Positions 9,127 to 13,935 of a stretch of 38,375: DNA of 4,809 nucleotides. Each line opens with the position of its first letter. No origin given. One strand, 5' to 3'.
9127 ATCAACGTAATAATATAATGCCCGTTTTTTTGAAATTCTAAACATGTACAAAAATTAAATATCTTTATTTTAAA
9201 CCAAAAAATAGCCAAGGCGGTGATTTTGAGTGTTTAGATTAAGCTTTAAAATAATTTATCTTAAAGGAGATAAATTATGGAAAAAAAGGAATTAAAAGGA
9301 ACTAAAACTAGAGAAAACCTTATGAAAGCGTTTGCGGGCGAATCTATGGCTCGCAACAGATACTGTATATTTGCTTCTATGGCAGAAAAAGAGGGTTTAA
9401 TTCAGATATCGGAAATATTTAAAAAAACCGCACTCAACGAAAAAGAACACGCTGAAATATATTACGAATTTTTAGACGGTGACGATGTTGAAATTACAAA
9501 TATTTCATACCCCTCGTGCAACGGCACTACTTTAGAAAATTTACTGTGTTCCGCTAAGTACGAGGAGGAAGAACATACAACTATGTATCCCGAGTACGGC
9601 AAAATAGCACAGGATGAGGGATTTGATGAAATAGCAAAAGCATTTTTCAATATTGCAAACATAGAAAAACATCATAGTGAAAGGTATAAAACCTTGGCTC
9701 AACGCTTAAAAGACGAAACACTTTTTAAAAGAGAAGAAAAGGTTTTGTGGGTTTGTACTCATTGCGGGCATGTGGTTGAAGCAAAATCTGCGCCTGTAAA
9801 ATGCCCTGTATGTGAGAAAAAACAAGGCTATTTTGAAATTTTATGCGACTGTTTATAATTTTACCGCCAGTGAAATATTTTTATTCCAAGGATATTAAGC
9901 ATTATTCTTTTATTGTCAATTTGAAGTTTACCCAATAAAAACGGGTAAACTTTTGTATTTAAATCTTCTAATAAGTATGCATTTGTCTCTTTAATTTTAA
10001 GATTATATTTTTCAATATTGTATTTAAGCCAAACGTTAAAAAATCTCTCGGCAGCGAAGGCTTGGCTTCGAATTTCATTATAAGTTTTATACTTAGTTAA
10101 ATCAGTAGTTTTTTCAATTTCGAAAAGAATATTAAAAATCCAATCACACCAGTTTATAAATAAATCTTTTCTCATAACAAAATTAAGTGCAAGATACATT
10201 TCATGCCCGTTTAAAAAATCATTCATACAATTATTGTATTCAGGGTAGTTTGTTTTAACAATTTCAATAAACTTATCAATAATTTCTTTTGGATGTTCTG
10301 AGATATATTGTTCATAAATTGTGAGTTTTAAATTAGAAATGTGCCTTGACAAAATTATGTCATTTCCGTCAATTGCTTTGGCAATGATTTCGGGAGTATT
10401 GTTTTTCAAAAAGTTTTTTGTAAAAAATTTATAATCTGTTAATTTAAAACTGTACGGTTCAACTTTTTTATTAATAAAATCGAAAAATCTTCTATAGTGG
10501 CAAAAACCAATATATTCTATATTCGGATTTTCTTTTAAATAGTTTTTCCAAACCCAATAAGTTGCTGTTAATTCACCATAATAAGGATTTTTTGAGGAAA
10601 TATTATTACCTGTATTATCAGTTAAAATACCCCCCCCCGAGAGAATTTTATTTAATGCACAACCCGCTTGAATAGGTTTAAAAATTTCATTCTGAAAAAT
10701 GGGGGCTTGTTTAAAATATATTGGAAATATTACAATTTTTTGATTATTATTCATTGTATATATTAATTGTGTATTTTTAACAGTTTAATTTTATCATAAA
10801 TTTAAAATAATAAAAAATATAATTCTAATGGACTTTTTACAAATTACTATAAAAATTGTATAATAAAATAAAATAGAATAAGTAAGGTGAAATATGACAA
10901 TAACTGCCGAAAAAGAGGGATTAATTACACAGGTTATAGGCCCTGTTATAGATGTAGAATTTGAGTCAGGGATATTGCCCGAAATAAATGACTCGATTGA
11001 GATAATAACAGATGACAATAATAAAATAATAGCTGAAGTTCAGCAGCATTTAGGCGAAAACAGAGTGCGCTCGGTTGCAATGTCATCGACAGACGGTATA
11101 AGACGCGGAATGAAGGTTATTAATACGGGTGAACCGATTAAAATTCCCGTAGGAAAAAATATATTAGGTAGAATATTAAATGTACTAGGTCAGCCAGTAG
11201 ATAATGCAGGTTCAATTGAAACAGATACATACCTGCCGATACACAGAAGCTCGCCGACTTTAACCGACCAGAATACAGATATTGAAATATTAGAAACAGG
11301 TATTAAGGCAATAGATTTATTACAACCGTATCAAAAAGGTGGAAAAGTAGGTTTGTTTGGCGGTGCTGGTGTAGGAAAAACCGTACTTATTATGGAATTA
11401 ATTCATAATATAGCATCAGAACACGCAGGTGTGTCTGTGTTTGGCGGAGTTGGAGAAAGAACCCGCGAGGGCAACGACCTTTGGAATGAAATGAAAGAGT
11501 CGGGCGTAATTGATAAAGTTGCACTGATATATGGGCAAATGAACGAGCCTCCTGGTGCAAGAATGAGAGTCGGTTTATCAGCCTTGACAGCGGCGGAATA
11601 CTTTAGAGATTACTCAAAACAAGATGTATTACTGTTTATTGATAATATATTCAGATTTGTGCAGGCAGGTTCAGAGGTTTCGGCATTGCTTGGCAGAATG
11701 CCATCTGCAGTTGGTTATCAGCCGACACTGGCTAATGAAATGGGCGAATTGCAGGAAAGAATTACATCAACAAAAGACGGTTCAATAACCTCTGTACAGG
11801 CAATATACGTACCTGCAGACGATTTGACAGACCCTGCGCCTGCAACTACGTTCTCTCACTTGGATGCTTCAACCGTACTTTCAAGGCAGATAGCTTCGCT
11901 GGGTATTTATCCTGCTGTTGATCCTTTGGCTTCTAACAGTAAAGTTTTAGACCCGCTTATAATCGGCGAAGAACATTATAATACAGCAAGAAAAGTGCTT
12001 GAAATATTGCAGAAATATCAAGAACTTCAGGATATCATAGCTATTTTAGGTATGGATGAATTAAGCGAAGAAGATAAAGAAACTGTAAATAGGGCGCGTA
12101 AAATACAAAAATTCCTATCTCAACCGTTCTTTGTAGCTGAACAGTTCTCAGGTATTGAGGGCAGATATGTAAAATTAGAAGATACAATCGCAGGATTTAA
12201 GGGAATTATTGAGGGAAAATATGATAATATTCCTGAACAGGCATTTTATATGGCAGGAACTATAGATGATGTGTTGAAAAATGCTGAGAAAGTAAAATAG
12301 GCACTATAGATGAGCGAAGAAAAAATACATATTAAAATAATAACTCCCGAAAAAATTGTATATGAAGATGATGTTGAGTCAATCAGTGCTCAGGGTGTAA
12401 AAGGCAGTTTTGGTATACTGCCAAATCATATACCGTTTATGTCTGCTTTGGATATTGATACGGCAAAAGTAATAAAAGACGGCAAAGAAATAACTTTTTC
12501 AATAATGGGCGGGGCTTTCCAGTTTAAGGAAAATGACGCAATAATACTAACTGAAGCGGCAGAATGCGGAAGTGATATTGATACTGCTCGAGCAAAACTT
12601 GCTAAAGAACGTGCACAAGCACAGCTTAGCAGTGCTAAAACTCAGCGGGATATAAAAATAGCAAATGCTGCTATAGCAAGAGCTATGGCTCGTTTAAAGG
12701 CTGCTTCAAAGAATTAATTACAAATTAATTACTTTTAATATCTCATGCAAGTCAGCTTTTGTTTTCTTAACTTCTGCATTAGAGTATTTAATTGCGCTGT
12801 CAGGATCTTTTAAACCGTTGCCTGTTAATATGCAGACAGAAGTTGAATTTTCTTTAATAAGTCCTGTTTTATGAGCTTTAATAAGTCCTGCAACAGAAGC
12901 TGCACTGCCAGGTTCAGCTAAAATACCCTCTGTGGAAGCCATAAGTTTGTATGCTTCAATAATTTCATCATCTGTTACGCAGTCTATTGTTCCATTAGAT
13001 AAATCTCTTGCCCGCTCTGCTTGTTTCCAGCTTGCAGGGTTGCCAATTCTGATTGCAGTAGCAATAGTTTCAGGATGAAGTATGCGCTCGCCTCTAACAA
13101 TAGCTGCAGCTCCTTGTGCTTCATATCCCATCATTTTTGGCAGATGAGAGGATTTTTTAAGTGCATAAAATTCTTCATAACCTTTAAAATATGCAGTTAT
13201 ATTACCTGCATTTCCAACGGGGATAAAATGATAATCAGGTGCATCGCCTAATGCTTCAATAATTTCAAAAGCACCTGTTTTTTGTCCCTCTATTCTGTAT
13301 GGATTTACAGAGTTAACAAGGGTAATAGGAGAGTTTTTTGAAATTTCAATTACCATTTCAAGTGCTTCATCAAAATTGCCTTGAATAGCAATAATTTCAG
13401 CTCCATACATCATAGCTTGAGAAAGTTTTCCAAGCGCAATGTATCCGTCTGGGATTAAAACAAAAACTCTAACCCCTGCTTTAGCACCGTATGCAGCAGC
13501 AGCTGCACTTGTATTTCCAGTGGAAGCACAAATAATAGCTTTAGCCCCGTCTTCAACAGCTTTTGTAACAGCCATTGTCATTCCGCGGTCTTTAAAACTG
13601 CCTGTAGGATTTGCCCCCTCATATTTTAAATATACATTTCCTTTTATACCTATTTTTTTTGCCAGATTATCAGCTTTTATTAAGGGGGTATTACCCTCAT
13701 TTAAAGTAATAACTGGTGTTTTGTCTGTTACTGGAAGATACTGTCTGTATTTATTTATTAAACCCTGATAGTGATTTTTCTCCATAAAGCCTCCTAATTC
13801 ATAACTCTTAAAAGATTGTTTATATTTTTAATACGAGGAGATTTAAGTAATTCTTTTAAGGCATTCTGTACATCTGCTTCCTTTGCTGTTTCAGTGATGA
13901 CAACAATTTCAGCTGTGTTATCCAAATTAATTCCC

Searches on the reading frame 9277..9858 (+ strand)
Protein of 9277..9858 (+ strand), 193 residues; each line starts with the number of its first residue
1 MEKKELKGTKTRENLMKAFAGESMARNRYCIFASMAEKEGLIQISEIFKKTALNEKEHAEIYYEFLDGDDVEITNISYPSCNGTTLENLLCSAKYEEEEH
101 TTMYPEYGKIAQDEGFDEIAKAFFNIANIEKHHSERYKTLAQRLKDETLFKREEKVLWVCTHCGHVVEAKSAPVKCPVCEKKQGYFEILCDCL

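Call 66: search_protein_families(library=pfam, proteins=[window:9277-9858:+], max_evalue=0.00001)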
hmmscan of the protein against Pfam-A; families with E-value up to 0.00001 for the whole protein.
window:9277-9858:+ (193 aa): 3 families
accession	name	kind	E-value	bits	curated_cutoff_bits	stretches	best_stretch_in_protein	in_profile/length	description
PF02915.23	Rubrerythrin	-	2.2e-25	90.1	22.8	1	13-140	1-136/137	Rubrerythrin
PF21349.2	RUBY_RBDX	-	1.2e-09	37.9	26.5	1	158-187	1-30/30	Rubrerythrin, rubredoxin-like domain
PF00210.30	Ferritin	-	6.4e-07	29.8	24.5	1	14-145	3-140/142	Ferritin-like domain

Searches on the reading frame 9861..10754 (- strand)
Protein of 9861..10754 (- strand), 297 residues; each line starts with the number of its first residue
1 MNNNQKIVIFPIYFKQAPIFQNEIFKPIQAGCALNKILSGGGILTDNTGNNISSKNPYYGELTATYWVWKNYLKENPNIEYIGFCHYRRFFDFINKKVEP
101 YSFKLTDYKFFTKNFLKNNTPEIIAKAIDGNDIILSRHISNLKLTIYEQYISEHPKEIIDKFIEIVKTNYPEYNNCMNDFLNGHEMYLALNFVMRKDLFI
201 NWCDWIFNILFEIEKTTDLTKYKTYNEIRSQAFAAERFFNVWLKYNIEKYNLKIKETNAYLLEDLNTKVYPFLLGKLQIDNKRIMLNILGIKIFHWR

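Call 66: search_protein_families(library=pfam, proteins=[window:9861-10754:-], max_evalue=0.00001)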
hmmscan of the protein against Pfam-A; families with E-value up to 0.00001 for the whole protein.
window:9861-10754:- (297 aa): 1 family
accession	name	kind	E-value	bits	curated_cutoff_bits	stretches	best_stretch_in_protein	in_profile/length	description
PF14393.11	DUF4422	-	5e-56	190.4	25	1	10-246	3-219/220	Domain of unknown function (DUF4422)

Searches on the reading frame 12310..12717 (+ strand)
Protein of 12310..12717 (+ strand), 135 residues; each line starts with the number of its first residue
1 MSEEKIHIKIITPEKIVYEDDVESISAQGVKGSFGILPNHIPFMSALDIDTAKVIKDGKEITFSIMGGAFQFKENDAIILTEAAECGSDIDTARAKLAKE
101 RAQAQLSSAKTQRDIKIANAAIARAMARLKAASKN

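Call 67: search_protein_families(library=pfam, proteins=[window:12310-12717:+], max_evalue=0.00001)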
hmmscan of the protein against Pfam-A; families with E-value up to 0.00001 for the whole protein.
window:12310-12717:+ (135 aa): 2 families
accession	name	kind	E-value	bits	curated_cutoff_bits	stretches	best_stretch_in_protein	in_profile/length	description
PF02823.21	ATP-synt_DE_N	-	1.3e-22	80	27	1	6-84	1-80/80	ATP synthase, Delta/Epsilon chain, beta-sandwich domain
PF00401.25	ATP-synt_DE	-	4.5e-11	43.2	24.6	1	89-132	2-46/47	ATP synthase, Delta/Epsilon chain, long alpha-helix domain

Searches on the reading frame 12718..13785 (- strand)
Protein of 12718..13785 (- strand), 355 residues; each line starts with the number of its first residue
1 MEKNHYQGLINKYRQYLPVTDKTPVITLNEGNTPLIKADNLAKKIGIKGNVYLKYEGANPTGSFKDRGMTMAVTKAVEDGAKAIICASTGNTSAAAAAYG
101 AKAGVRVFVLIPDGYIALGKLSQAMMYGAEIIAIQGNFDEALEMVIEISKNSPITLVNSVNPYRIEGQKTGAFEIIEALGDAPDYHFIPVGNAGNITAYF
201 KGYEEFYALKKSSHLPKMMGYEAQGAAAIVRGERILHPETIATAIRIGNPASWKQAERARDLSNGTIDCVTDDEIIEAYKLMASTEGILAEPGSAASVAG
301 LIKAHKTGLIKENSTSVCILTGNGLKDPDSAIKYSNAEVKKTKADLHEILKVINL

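Call 66: search_protein_families(library=pfam, proteins=[window:12718-13785:-], max_evalue=0.00001)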
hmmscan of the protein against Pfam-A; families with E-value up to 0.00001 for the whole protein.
window:12718-13785:- (355 aa): 1 family
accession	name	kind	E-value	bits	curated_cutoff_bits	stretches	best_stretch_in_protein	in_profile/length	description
PF00291.31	PALP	-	2.7e-73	247.3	35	1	26-322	1-295/295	Pyridoxal-phosphate dependent enzyme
